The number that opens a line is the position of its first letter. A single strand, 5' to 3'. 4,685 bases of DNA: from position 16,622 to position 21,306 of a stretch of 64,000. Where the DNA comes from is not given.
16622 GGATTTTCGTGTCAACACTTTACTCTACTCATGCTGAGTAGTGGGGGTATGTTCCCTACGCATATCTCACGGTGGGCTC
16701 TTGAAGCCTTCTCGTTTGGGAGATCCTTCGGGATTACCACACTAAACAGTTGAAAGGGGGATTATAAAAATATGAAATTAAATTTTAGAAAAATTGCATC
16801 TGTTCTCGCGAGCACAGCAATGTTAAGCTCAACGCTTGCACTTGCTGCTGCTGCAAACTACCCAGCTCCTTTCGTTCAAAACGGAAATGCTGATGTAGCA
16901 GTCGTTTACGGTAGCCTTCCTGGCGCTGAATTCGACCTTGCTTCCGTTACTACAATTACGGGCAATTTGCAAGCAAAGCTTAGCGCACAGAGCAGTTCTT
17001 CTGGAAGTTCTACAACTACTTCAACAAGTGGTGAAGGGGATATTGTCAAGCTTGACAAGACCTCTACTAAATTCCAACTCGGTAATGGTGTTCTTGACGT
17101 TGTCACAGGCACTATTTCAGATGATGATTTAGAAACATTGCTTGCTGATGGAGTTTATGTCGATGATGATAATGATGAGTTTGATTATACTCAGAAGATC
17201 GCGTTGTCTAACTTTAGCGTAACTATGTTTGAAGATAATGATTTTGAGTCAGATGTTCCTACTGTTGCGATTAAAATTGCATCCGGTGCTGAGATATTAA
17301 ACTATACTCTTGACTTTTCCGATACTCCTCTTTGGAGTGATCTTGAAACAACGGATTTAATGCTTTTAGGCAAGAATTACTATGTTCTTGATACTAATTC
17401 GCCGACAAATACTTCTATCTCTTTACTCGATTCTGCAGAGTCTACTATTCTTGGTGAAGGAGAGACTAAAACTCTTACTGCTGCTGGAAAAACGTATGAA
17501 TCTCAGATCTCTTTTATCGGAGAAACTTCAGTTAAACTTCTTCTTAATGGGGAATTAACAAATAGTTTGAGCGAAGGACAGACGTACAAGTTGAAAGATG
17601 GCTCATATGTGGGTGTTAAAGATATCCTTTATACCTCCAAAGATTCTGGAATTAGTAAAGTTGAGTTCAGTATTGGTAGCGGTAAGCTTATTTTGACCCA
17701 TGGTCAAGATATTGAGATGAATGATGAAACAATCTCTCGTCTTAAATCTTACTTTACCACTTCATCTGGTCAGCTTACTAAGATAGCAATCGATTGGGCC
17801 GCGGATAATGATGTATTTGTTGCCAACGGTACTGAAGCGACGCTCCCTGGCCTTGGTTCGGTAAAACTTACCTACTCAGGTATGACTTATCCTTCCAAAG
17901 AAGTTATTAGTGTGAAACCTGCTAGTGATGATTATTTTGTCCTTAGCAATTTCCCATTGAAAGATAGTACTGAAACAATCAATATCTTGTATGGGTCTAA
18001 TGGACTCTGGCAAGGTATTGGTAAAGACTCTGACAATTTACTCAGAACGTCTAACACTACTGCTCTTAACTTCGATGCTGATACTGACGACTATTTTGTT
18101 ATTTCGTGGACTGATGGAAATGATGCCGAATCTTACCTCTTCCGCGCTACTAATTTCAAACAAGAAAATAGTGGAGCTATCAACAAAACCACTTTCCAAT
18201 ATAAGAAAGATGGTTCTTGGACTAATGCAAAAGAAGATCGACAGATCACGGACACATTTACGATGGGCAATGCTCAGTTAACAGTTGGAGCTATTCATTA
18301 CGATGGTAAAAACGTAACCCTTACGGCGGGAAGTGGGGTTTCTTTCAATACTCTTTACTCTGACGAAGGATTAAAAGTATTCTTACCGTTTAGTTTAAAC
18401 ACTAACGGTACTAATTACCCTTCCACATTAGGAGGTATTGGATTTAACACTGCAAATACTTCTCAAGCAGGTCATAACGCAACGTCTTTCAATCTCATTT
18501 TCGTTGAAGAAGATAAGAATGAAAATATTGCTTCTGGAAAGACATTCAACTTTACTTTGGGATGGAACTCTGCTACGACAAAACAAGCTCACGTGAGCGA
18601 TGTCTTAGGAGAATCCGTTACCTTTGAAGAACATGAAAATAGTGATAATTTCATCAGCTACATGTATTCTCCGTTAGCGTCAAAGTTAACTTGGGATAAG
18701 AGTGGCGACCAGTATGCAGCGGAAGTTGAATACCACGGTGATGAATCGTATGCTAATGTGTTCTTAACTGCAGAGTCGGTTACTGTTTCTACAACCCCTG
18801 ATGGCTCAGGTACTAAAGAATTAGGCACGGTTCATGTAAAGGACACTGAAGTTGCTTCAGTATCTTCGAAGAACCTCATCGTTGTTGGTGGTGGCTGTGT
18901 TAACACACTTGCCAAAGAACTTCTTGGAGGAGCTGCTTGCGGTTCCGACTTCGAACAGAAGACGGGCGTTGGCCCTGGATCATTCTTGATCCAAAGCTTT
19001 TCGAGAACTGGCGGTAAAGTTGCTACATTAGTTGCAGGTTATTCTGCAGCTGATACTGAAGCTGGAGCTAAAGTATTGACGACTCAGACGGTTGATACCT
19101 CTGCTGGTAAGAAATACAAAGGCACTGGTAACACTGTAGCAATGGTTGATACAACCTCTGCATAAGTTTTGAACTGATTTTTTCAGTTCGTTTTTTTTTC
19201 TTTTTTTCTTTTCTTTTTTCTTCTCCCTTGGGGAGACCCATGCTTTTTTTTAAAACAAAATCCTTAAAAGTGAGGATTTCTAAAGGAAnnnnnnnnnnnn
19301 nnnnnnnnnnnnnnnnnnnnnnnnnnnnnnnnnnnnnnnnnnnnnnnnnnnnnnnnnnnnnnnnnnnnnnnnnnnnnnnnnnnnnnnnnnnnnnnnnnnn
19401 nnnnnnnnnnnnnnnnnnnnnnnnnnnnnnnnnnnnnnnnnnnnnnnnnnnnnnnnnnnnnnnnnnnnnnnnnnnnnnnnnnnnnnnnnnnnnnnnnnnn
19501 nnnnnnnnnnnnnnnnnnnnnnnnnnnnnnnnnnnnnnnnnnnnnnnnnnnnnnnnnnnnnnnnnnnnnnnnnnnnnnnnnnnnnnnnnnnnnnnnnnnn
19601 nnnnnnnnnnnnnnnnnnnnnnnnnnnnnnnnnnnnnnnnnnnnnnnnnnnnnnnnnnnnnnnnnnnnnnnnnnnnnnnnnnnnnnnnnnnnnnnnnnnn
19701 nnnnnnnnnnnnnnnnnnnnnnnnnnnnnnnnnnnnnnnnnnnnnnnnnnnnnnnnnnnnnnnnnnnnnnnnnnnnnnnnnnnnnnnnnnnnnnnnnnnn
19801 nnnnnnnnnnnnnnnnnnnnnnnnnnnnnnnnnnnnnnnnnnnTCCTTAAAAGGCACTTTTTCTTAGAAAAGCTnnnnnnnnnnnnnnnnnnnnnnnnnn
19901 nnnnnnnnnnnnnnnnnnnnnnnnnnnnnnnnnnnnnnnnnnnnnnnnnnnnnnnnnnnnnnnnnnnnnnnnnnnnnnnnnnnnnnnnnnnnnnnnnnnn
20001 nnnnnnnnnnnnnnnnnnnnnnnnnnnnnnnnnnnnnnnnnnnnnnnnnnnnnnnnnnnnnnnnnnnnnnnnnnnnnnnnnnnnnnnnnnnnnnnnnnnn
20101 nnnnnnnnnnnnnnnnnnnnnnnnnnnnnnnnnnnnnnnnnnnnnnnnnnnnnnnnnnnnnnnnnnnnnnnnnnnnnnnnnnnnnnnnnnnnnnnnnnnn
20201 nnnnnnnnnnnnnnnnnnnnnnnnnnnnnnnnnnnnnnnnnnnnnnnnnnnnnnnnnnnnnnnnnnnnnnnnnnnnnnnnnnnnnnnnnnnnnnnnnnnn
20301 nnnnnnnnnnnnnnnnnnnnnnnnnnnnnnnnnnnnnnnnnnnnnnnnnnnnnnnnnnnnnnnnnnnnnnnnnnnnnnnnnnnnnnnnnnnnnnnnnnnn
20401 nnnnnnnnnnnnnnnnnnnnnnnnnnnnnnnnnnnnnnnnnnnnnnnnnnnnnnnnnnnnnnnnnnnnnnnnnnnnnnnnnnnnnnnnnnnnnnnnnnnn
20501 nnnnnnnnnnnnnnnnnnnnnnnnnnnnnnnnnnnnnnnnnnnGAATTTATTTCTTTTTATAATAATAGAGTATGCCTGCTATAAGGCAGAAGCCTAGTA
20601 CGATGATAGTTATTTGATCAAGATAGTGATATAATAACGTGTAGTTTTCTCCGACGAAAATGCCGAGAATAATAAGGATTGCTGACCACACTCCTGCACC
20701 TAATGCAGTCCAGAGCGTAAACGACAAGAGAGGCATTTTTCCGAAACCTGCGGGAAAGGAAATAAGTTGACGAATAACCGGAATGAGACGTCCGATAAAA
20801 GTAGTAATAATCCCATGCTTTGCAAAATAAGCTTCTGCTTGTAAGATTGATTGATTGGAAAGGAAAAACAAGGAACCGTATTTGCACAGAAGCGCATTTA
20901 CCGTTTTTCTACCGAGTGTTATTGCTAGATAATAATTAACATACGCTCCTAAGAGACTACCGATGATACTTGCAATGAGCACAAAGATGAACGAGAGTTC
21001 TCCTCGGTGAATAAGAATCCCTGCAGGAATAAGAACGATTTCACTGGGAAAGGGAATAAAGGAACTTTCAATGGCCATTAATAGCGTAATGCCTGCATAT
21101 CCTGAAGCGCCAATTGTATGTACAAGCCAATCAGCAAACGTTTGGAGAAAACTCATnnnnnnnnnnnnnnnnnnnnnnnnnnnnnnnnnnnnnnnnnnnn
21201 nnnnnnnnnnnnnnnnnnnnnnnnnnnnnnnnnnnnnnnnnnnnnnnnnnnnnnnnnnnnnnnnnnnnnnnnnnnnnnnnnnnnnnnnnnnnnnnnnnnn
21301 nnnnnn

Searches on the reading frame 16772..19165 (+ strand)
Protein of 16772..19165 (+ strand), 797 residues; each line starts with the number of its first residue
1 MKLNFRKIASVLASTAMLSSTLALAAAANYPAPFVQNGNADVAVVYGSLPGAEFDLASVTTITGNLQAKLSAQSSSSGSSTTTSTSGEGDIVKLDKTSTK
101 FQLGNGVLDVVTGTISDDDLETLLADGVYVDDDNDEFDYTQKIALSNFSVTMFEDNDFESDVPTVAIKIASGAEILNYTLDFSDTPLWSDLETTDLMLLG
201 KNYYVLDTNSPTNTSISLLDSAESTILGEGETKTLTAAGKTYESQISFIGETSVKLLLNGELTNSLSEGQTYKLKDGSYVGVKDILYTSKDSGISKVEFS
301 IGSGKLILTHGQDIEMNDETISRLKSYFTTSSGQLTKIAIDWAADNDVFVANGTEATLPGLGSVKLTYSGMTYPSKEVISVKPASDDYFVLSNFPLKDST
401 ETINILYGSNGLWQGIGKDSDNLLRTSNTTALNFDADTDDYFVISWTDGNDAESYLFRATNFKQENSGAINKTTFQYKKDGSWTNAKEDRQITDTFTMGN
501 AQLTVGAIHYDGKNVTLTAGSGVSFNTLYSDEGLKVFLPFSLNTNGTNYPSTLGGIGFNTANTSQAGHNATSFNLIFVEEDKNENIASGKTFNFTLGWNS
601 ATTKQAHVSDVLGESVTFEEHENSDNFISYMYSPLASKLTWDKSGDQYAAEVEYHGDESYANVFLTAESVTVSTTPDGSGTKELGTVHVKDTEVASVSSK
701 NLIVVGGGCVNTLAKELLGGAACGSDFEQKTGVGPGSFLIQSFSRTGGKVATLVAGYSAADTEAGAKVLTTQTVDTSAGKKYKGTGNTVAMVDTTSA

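Call 44: search_protein_families(library=pfam, proteins=[window:16772-19165:+], max_evalue=0.001)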
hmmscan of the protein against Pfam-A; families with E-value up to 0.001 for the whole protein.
window:16772-19165:+ (797 aa): 1 family
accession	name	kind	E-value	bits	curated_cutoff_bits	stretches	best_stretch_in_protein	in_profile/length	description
PF05124.17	S_layer_C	-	1.2e-08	35.2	23.9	1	29-770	4-174/177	S-layer like family, outer domain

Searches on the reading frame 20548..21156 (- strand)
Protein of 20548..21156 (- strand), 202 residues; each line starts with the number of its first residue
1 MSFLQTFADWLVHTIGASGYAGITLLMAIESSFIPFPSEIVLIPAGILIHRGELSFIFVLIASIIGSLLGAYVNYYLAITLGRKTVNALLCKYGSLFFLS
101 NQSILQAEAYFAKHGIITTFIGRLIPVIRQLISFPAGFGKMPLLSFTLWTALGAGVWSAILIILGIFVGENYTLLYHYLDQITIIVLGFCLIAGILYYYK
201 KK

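Call 63: search_protein_families(library=pfam, proteins=[window:20548-21156:-], max_evalue=0.001)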
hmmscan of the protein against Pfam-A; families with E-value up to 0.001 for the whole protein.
window:20548-21156:- (202 aa): 1 family
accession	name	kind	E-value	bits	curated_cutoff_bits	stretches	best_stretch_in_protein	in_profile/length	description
PF09335.16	VTT_dom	-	1.5e-20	74.3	33.9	1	36-165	1-121/123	VTT domain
